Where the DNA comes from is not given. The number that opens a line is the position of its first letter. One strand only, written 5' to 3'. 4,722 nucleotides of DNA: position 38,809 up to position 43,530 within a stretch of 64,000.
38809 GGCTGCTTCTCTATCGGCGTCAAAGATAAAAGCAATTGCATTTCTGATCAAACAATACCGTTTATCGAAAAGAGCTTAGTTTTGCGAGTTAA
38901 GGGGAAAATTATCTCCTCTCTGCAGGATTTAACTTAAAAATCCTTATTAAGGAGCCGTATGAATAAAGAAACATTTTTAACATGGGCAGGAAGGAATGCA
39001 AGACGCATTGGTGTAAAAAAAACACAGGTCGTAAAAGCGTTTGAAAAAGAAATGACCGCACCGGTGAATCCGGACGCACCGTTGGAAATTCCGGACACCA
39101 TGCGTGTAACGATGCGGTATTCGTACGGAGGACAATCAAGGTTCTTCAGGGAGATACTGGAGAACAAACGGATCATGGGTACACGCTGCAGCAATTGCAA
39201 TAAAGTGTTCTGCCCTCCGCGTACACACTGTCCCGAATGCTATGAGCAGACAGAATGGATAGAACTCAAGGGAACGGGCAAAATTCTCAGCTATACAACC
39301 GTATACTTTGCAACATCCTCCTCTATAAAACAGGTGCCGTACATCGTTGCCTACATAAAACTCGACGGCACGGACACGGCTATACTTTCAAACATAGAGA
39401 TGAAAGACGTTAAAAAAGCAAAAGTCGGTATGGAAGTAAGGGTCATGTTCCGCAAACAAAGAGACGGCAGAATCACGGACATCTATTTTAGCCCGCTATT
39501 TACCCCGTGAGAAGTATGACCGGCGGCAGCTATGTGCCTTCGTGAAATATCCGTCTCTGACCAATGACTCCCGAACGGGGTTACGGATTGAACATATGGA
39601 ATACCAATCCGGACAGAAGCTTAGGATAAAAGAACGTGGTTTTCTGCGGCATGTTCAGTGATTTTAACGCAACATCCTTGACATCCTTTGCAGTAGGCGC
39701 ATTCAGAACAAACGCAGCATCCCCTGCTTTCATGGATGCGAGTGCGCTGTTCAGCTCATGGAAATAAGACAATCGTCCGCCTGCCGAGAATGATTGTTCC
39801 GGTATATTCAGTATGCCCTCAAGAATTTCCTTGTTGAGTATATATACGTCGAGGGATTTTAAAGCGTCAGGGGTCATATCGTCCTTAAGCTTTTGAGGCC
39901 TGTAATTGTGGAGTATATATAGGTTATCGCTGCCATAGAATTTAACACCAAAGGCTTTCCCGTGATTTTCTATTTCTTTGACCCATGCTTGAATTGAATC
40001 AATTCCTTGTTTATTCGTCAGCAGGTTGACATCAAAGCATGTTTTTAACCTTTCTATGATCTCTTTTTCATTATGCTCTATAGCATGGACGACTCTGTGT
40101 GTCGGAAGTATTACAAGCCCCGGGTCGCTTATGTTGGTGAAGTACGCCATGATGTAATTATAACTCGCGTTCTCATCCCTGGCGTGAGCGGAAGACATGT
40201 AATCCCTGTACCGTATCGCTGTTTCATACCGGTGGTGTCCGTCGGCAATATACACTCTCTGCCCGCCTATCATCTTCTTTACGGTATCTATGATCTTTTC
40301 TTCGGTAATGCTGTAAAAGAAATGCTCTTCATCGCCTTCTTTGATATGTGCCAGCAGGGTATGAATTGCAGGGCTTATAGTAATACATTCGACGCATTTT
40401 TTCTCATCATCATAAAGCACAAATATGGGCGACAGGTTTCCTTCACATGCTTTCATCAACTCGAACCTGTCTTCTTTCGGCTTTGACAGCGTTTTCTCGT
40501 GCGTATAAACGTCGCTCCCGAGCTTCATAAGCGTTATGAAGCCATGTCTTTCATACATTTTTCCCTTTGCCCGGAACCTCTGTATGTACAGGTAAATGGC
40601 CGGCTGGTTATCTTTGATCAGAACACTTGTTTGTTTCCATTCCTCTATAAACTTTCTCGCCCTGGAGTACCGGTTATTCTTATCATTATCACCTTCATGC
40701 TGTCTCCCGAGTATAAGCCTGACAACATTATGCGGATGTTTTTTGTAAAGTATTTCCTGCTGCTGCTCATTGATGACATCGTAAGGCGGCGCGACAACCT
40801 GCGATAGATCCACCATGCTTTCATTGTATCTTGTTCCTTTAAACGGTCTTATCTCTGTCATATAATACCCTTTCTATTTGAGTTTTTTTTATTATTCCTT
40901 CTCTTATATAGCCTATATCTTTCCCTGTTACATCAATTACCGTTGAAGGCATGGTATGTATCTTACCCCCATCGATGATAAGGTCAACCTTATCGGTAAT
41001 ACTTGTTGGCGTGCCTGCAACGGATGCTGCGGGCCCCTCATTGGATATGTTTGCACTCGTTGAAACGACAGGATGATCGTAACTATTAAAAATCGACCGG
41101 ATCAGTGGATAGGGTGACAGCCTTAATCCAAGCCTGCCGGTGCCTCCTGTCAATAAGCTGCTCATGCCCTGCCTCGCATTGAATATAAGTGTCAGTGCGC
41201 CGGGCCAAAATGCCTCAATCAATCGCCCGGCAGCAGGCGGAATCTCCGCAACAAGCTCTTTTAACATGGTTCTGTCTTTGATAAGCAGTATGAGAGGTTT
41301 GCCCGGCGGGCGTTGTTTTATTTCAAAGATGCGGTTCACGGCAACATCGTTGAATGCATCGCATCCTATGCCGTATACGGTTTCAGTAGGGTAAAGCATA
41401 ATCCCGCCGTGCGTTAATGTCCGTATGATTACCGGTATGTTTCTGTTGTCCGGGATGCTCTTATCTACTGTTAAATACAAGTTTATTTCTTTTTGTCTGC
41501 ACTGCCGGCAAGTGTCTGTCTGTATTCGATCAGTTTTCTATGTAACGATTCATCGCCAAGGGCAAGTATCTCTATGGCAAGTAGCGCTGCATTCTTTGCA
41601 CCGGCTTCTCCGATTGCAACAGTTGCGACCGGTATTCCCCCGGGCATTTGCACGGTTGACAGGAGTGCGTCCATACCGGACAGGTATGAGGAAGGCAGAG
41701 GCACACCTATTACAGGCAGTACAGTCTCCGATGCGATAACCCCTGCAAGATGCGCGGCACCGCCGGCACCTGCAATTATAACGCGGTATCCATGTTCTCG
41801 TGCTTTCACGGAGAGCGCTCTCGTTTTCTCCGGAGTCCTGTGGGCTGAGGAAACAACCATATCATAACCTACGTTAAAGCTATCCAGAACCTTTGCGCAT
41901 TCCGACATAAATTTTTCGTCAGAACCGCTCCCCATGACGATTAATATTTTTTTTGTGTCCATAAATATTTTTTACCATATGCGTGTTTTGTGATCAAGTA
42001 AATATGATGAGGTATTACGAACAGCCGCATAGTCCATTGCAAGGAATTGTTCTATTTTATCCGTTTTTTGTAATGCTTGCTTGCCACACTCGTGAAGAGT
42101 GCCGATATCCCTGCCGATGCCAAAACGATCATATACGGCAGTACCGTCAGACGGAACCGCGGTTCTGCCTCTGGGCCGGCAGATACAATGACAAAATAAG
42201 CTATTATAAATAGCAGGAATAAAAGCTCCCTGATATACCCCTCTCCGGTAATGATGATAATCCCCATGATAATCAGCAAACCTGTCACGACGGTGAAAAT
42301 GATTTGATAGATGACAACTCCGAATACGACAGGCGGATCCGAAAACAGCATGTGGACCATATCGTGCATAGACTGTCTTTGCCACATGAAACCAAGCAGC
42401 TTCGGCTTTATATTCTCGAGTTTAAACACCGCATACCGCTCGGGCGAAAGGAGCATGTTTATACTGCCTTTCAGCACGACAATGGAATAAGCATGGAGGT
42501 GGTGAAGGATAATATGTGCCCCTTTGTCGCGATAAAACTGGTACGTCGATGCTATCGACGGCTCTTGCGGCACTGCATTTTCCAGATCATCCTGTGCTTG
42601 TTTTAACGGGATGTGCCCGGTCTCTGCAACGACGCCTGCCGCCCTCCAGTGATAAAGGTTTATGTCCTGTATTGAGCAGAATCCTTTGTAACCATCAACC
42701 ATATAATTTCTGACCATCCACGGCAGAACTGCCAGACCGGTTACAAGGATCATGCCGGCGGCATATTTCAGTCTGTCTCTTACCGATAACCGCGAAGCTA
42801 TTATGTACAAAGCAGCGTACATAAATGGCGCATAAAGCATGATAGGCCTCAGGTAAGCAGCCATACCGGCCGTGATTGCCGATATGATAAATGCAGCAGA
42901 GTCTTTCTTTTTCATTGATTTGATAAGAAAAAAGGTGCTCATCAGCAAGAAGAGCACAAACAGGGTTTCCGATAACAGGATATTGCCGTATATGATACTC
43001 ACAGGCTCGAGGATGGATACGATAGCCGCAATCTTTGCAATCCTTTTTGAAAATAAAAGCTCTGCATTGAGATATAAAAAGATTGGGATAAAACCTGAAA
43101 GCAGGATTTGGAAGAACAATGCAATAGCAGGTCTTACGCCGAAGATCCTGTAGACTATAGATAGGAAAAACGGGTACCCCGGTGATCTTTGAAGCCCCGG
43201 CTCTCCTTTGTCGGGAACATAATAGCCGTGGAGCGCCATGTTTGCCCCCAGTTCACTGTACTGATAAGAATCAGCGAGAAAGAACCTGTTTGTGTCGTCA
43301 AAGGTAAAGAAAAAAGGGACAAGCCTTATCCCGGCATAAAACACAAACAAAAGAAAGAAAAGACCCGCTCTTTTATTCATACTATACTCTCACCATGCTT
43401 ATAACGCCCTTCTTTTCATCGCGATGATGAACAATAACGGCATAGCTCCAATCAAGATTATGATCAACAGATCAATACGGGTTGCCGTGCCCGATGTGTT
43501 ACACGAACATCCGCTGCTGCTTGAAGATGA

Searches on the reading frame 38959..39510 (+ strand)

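Call 49: search_protein_families(library=pfam, max_evalue=0.000001, proteins=[window:38959-39510:+])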
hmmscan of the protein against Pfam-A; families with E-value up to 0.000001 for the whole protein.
window:38959-39510:+ (183 aa): 2 families
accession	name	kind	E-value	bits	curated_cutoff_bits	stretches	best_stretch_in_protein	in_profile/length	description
PF01796.24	OB_ChsH2_C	-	2.4e-15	56.7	27.1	1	100-165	1-65/65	ChsH2, C-terminal OB-fold domain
PF12172.15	zf-ChsH2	-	3.9e-09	36.6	23.2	1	66-95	3-32/37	ChsH2, rubredoxin-like zinc ribbon domain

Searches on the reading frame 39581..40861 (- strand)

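Call 50: search_protein_families(library=pfam, max_evalue=0.000001, proteins=[window:39581-40861:-])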
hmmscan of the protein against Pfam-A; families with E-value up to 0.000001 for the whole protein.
window:39581-40861:- (426 aa): 1 family
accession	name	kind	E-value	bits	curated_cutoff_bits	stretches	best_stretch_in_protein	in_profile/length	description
PF06245.16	DUF1015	-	1.8e-81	274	25.8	1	4-340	1-325/325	Protein of unknown function (DUF1015)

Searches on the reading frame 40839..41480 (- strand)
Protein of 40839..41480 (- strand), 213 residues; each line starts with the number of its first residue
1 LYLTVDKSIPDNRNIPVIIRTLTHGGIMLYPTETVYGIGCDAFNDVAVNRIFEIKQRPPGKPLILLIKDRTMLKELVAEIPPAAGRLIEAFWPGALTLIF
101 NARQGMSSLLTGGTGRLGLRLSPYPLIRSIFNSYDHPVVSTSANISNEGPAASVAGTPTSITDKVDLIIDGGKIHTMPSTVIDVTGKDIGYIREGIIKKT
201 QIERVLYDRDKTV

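Call 50: search_protein_families(library=pfam, max_evalue=0.000001, proteins=[window:40839-41480:-])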
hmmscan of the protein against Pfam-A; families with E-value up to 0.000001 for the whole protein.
window:40839-41480:- (213 aa): 1 family
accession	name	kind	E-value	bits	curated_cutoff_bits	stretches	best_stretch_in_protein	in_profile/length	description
PF01300.24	Sua5_yciO_yrdC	-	4.7e-52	176.5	25.1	1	22-195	3-178/178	Telomere recombination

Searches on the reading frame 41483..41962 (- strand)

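Call 50: search_protein_families(library=pfam, max_evalue=0.000001, proteins=[window:41483-41962:-])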
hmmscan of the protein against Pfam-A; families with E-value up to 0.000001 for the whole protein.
window:41483-41962:- (159 aa): 1 family
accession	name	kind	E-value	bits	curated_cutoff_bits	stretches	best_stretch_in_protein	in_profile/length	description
PF00731.26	AIRC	-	1.8e-59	199.9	30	1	5-151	1-145/148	AIR carboxylase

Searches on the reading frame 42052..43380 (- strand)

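Call 50: search_protein_families(library=pfam, max_evalue=0.000001, proteins=[window:42052-43380:-])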
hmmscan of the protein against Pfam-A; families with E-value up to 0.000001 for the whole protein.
window:42052-43380:- (442 aa): 1 family
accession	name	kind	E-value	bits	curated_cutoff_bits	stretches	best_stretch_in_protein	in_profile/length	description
PF13231.12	PMT_2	-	3.6e-14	53.7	26.1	1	65-221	2-160/160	Dolichyl-phosphate-mannose-protein mannosyltransferase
